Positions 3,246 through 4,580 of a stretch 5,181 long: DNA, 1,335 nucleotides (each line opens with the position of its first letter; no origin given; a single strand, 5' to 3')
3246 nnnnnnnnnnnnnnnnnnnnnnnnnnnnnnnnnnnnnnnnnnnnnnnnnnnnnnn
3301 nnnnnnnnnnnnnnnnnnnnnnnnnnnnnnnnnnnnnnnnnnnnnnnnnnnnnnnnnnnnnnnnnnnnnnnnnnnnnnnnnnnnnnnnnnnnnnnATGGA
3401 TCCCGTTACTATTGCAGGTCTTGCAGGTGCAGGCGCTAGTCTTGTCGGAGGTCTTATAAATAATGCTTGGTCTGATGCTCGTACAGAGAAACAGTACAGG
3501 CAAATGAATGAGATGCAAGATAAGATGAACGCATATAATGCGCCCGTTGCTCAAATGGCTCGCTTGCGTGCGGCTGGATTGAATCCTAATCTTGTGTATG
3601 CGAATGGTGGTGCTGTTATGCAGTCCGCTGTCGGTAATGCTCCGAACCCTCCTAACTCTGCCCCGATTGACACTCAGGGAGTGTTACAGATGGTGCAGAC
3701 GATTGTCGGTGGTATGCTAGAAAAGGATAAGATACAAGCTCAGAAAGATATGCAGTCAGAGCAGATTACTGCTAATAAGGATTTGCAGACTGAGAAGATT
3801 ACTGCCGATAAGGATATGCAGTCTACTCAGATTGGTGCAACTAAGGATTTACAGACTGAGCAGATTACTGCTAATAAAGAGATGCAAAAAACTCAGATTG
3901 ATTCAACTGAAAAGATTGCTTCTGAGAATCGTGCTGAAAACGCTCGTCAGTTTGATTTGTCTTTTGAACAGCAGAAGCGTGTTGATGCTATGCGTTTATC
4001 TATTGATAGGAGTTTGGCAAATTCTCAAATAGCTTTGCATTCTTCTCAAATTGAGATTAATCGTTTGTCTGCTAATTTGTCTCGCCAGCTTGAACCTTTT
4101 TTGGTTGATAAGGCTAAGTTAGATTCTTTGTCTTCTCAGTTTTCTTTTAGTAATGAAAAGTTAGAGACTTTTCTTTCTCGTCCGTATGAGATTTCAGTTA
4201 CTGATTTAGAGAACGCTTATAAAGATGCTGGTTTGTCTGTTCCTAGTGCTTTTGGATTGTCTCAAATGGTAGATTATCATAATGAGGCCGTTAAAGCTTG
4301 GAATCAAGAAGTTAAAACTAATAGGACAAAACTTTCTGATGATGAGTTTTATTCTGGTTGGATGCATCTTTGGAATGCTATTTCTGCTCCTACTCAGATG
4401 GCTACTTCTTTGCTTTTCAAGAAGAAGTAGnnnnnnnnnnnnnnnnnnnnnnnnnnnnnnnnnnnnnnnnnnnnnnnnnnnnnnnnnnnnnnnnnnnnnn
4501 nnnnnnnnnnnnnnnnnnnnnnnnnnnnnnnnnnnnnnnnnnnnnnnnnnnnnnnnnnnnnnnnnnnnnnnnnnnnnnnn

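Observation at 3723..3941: VP2 pilot protein contains near-identical tandem hendecad repeats at the nucleotide level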

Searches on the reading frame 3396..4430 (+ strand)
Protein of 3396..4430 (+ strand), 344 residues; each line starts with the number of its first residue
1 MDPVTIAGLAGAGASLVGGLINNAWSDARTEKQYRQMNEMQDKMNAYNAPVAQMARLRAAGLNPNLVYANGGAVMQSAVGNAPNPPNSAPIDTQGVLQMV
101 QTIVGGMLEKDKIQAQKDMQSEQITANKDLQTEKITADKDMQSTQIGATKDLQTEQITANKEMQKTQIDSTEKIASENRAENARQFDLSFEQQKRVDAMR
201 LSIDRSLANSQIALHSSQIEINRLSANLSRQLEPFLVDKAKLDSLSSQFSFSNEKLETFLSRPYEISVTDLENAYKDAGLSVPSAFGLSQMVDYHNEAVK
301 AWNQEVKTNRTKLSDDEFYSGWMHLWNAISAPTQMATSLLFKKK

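Call 4: search_protein_families(library=pfam, proteins=[window:3396-4430:+], max_evalue=0.1)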
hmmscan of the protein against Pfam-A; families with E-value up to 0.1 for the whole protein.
window:3396-4430:+ (344 aa): 1 family
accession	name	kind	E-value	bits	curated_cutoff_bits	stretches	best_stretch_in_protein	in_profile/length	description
PF03035.19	RNA_capsid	-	0.0072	16.8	27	1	112-163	23-74/238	Calicivirus putative RNA polymerase/capsid protein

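Call 5: search_protein_families(library=phrogs, proteins=[window:3396-4430:+], max_evalue=0.01)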
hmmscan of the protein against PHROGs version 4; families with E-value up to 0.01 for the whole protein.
window:3396-4430:+ (344 aa): 6 families
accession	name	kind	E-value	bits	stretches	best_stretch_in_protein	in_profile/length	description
phrog_8689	-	tail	8e-17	62.9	1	6-218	9-224/327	pilot protein for DNA ejection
phrog_31272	-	tail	1.6e-11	44.7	1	22-218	42-231/294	pilot protein for DNA ejection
phrog_8693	-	tail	2.8e-08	35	1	8-261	10-251/258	pilot protein for DNA ejection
phrog_11693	-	tail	7.2e-05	24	1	5-181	6-179/228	pilot protein for DNA ejection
phrog_21483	-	unknown function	0.00064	20.4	1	24-160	86-221/303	-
phrog_35928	-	tail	0.0013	19.6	1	32-102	75-141/172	pilot protein for DNA ejection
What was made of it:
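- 3396..4430 (+): VP2/H-type DNA pilot protein gene (344 aa), directly downstream of the major capsid gene (1479-3389). PHROG pilot-protein families: phrog_8689 at E=8e-17, plus phrog_31272, phrog_8693 and phrog_11693 (call 5).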

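Call 13: find_homologous_proteins(query=window:3396-4427:+, max_evalue=0.00001)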
Query window:3396-4427:+ (344 aa): 157 proteins with E <= 0.00001 among 5038 candidates; the best 120 are listed.
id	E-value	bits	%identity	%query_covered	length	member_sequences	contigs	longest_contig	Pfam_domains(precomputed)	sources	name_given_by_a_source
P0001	1.2e-211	719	97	100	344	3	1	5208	-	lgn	-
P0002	4.5e-183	626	86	100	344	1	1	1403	-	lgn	-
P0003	1.0e-172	592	81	100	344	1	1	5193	-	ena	-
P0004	3.1e-172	590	81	100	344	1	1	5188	-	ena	-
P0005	4.4e-172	589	81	100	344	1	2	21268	-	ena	-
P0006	3.4e-171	587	81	100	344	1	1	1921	-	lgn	-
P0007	2.6e-167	574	79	100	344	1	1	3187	-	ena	-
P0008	4.8e-166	570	79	99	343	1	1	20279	-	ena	-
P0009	1.1e-165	568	78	99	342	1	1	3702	-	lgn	-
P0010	3.8e-165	567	78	100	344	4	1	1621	-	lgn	-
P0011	2.3e-164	564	77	100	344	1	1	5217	-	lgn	-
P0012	2.4e-162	558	80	100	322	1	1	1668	-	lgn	-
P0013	2.8e-162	557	77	99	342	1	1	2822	-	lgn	-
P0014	7.3e-162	556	76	99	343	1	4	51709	-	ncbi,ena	-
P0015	4.2e-139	481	67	98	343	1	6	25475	-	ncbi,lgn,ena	-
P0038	7.4e-95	336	61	82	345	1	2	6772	-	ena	-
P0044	3.7e-91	324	59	80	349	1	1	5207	-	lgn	-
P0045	1.4e-89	319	53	98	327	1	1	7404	-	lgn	-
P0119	1.1e-51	194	40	81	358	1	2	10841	-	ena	-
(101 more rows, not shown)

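Call 23: search_solved_structures(query=window:3396-4427:+, max_evalue=10, show_alignments=2)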
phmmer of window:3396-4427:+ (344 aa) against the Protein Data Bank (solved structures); distinct sequences matched with E-value up to 10: 0.
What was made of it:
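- Tried and rejected: phmmer of the single VP2 against PDB sequences gave no hit at E<=10 (call 23).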

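Call 25: search_solved_structures(query=A2, max_evalue=10, show_alignments=3)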
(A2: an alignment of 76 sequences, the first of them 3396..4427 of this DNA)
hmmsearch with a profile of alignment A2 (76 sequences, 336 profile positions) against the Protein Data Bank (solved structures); distinct sequences matched with E-value up to 10: 7.
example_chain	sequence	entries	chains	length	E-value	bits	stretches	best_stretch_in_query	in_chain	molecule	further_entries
4jpn_A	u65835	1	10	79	0.00066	22.6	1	115-176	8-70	Minor spike protein H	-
4jpp_A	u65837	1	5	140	0.0092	18.8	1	115-219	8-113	Minor spike protein H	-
10am_A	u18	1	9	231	0.15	14.8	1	212-285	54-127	Periplasmic protein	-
2dvw_B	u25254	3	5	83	0.19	14.5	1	246-309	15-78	26S protease regulatory subunit 6B | Proteasome (Prosome, macropain) 26S subunit, ATPase, 4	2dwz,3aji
3ied_A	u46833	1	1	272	0.64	12.8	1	156-260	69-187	Heat shock protein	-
7c50_A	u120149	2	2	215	0.67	12.7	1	212-285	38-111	SIMPL domain-containing protein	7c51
2efr_A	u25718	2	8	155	7.4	9.3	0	164-269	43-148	General control protein GCN4 and Tropomyosin 1 alpha chain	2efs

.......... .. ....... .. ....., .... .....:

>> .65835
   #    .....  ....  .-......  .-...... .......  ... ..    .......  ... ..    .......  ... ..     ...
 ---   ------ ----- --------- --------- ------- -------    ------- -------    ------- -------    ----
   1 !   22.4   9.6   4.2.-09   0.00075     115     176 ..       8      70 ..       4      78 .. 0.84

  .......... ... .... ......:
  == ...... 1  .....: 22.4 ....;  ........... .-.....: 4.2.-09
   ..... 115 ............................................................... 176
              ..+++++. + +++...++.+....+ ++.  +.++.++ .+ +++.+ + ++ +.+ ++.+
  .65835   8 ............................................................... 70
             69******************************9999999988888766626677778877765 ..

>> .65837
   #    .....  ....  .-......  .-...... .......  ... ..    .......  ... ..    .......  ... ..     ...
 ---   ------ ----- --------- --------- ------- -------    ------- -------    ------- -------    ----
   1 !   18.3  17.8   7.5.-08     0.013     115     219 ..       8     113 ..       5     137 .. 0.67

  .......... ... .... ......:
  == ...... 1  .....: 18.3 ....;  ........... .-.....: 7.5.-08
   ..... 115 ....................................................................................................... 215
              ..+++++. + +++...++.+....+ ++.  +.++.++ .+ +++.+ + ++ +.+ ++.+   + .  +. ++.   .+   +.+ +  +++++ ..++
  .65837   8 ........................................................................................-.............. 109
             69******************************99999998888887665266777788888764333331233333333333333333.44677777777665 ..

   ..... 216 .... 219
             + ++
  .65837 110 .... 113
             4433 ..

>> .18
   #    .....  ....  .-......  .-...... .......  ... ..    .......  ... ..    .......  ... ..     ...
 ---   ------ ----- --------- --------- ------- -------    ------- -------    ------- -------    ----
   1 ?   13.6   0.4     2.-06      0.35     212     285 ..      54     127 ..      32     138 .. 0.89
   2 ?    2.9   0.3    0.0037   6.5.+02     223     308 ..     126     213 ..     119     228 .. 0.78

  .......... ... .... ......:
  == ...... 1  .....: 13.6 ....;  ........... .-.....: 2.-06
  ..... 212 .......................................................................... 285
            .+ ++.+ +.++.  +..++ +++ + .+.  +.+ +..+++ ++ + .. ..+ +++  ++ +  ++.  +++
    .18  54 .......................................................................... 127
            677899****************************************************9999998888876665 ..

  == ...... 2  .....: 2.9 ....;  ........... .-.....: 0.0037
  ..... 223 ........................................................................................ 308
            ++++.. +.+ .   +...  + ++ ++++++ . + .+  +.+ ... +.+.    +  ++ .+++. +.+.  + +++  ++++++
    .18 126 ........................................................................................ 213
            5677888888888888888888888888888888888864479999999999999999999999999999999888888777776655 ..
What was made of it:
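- Tried and rejected: Only the family profile reached H (call 25).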

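Call 30: find_encoding_contigs(protein=P0014, flank=10000, max_places=3)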
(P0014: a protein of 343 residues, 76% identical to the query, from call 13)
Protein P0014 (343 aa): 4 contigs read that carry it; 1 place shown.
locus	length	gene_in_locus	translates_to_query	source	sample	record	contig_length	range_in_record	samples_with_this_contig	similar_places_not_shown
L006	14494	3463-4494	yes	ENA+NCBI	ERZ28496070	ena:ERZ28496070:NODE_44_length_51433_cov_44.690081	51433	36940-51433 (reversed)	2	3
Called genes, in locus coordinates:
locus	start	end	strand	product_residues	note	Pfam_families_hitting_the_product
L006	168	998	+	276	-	PF23343:REP_ORF2-G2P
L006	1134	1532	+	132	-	-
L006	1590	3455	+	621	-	PF02305:Phage_F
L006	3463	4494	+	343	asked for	-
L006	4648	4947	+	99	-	-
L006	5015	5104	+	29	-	-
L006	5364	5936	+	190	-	PF00156:Pribosyltran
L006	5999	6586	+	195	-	PF00406:ADK, PF13207:AAA_17, PF13238:AAA_18 (weak), PF13671:AAA_33 (weak)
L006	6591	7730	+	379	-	PF01018:GTP1_OBG, PF01926:MMR_HSR1, PF02421:FeoB_N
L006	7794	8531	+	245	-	PF01182:Glucosamine_iso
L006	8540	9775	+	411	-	PF13167:GTP-bdg_N, PF16360:GTP-bdg_M, PF03193:RsgA_GTPase (faint), PF00025:Arf (weak), PF01926:MMR_HSR1, PF02421:FeoB_N (weak), PF04670:Gtr1_RagA (faint)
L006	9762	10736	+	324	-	PF03279:Lip_A_acyltrans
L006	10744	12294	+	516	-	-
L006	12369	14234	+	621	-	PF00682:HMGL-like, PF02436:PYC_OADA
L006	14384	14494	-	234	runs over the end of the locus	PF13505:OMP_b-brl, PF13568:OMP_b-brl_2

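Call 31: find_encoding_contigs(protein=P0038, flank=4000, max_places=2)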
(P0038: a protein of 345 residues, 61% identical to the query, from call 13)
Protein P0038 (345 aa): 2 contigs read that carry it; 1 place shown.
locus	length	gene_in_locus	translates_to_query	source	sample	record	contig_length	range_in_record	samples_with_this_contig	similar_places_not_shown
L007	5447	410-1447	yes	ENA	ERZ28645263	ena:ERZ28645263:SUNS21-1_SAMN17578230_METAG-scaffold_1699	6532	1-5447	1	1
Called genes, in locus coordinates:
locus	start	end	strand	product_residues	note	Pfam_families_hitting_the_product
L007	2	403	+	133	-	?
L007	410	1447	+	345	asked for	-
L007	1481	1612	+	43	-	-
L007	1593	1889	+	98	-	-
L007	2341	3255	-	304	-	PF01180:DHO_dh, PF01207:Dus, PF03060:NMO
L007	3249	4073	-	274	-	PF00175:NAD_binding_1, PF10418:DHODB_Fe-S_bind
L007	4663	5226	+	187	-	PF01381:HTH_3 (weak)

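Call 32: predict_structure(alignment_id=A2)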
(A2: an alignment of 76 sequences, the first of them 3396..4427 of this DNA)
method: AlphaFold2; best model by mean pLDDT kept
length: 344 residues; sequences in the alignment: 76
mean_pLDDT: 62.0   pTM: 0.30
mean pLDDT of the five models: 62.0, 60.9, 57.6, 56.0, 55.6
residues with pLDDT >= 90: 20; 70-90: 109; 50-70: 107; < 50: 108
segments of 3 or more residues with pLDDT < 50: 1-36, 40-49, 52-54, 61-94, 245-250, 332-344
pLDDT, mean of each block of 10 residues (from residue 1): 38 38 45 49 44 50 40 30 35 49 68 82 89 90 89 90 89 87 80 69 58 57 59 55 47 64 80 75 68 74 69 66 66 34 31
secondary structure, 60 per line:
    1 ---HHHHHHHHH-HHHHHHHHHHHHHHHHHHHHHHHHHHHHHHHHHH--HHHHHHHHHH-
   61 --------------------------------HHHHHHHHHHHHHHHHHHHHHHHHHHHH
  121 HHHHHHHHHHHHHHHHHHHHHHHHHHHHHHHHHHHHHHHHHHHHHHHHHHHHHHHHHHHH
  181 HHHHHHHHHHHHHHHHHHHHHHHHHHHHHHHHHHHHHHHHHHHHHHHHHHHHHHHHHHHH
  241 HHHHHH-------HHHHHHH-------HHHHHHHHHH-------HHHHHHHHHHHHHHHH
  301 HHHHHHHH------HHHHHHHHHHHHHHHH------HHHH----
elements in order: H4-12 H14-47 H50-59 H93-246 H254-260 H268-277 H285-308 H315-330 H337-340
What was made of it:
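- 3672..4133 (+): Single predicted alpha-helix, residues 93-246 (154 residues). AlphaFold2 with a 76-sequence alignment gives helix 93-246. pLDDT is 82-90 over residues 110-190, which covers the array (call 32).
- On phiX174 H-type DNA-delivery tube (coiled-coil barrel): Helix over 93-246 (call 32).
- AF2 gives a helix over 93-246 with its highest confidence on the array (call 32).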

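Call 34: find_encoding_contigs(protein=P0001, flank=5000, max_places=1)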
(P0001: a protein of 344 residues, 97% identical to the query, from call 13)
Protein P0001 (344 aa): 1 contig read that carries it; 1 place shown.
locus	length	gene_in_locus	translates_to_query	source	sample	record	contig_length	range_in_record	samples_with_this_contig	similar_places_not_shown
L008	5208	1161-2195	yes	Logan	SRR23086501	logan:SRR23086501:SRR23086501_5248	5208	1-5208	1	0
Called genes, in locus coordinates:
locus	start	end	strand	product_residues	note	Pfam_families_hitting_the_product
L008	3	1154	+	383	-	?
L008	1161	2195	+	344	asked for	-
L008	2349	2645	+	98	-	-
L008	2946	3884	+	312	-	PF23343:REP_ORF2-G2P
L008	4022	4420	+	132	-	-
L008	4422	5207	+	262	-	?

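Call 35: find_encoding_contigs(protein=P0015, flank=6000, max_places=2)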
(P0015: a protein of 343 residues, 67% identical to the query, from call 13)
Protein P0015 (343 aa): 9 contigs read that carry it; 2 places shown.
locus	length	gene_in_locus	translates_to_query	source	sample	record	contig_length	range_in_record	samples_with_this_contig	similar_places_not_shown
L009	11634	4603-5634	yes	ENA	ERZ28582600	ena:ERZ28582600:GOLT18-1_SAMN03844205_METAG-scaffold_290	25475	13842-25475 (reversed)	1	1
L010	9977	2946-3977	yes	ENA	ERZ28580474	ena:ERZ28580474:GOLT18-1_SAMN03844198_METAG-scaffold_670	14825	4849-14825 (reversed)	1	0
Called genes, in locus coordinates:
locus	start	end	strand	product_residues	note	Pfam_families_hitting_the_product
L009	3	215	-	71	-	?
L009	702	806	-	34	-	-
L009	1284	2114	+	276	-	PF23343:REP_ORF2-G2P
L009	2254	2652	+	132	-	-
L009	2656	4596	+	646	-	PF02305:Phage_F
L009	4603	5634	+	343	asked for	-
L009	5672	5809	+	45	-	-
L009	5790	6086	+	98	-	-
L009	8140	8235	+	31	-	-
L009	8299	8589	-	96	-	PF09827:CRISPR_Cas2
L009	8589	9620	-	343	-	PF01867:Cas_Cas1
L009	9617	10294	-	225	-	PF12705:PDDEXK_1 (faint), PF01930:Cas_Cas4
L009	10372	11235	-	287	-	PF05107:Cas_Cas7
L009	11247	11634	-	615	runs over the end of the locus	PF09709:Cas_Csd1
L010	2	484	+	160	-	?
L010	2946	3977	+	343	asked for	-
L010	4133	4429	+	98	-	-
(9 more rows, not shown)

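Call 36: find_encoding_contigs(protein=P0045, flank=5000, max_places=1)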
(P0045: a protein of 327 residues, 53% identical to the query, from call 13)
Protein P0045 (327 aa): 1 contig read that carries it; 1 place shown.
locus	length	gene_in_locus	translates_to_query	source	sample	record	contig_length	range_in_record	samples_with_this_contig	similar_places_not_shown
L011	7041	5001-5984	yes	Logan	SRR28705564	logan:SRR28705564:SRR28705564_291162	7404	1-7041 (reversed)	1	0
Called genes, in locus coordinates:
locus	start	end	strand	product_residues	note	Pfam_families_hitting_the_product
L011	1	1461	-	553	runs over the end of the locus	PF15495:Fimbrillin_C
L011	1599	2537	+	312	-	PF23343:REP_ORF2-G2P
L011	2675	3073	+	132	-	-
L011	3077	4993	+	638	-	PF02305:Phage_F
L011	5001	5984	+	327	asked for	-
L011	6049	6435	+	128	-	-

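Call 37: find_encoding_contigs(protein=P0044, flank=5000, max_places=1)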
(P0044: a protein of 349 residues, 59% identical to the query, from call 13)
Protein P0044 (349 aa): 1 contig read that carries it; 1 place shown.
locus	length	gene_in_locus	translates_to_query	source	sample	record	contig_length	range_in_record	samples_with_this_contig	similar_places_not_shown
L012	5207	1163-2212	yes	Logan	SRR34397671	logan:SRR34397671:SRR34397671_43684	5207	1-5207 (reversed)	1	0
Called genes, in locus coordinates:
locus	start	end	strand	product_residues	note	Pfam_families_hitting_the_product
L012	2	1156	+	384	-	?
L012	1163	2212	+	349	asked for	-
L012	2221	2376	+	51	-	-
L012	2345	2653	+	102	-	-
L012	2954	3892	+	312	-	PF23343:REP_ORF2-G2P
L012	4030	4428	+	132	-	-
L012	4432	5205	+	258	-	?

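Call 46: find_related_loci(query=A2, collection=genome_contigs, flank=3000)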
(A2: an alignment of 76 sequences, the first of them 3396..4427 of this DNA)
Query A2 (344 aa) in genome_contigs; peptide patterns used: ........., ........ (x = any residue, [..] = any of these).
32 stretches matched a pattern; 19 encode a relative of the query (tblastn E <= 1e-3); 19 distinct loci.
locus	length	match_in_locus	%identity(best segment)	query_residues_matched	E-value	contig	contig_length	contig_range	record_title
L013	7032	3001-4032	96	1-344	0e+0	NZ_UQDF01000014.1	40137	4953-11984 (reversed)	Uncultured Porphyromonas sp. isolate UMGS166, whole genome shotgun sequence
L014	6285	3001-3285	42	1-83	2e-15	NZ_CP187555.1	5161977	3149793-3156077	Parabacteroides sp. ASD2025 chromosome, complete genome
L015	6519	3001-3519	34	1-164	9e-15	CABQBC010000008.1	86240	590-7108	MAG TPA_asm: uncultured Flavobacteriales bacterium isolate MGYG-HGUT-00418 genome assembly, contig: GUT_GENOME009558_8,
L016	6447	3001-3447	35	4-139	2e-14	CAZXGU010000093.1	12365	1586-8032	MAG TPA_asm: uncultured Sangeribacter sp. isolate SRP199465_co1_536 genome assembly, contig: NODE_14745_length_12365_cov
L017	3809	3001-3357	34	4-124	2e-13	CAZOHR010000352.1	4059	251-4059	MAG TPA_asm: uncultured Bacteroidales bacterium isolate SRP272421_co3_70 genome assembly, contig: NODE_86065_length_4059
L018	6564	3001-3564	32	2-168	3e-12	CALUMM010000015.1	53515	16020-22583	MAG: uncultured Alistipes sp. isolate BRZ_P__bin39 genome assembly, contig: BRZ_P__NODE_784_length_53515_cov_9.336914, w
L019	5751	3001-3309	35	3-107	1e-12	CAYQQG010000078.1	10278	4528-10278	MAG TPA_asm: uncultured Sangeribacter sp. isolate SRP199465_co2_878 genome assembly, contig: NODE_20554_length_10278_cov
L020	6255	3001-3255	43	4-83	5e-12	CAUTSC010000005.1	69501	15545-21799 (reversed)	MAG TPA_asm: uncultured proteobacterium isolate ERR10228863_bin.48_MetaWRAP_v1.3_MAG genome assembly, contig: ERZ2165959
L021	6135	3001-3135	64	34-78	5e-12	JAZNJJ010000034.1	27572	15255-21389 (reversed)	MAG: Alphaproteobacteria bacterium isolate T1900044680_TS20190146.MAGScoT_cleanbin_000022 SGB_1681_k141_3260129, whole g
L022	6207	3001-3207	42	22-94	5e-11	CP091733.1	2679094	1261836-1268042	MAG: Phocaeicola vulgatus isolate nC29_bin.31.fa chromosome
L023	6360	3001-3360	35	6-117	2e-12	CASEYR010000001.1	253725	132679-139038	uncultured Alphaproteobacteria bacterium isolate B5_L1_362362_idba_bin.105 genome assembly, contig: B5_L1_362362_idba_bi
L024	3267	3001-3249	42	1-73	6e-11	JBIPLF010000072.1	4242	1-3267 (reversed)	MAG: Rickettsiales bacterium isolate ME2010-09-14_3300042543_group3_bin82 Rohwer_bin1980_scaffold_33064_c1, whole genome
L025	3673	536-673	53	45-93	6e-10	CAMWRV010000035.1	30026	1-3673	MAG TPA_asm: uncultured Muribaculaceae bacterium isolate SRR14411248_bin.7_metawrap_v1.3_MAG genome assembly, contig: NO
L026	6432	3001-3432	34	9-153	1e-8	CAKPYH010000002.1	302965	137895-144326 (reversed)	MAG: uncultured Alphaproteobacteria bacterium isolate REFINED_METABAT215_TOP10_CONTIGS_1500_ASSEMBLY_K77_MERGED__Nepal_M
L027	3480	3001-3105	60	43-77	2e-8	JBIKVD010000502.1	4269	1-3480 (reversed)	MAG: Oligoflexales bacterium isolate ME2015-08-19_3300042395_group6_bin52 Rohwer_bin1138_scaffold_14515_c1, whole genome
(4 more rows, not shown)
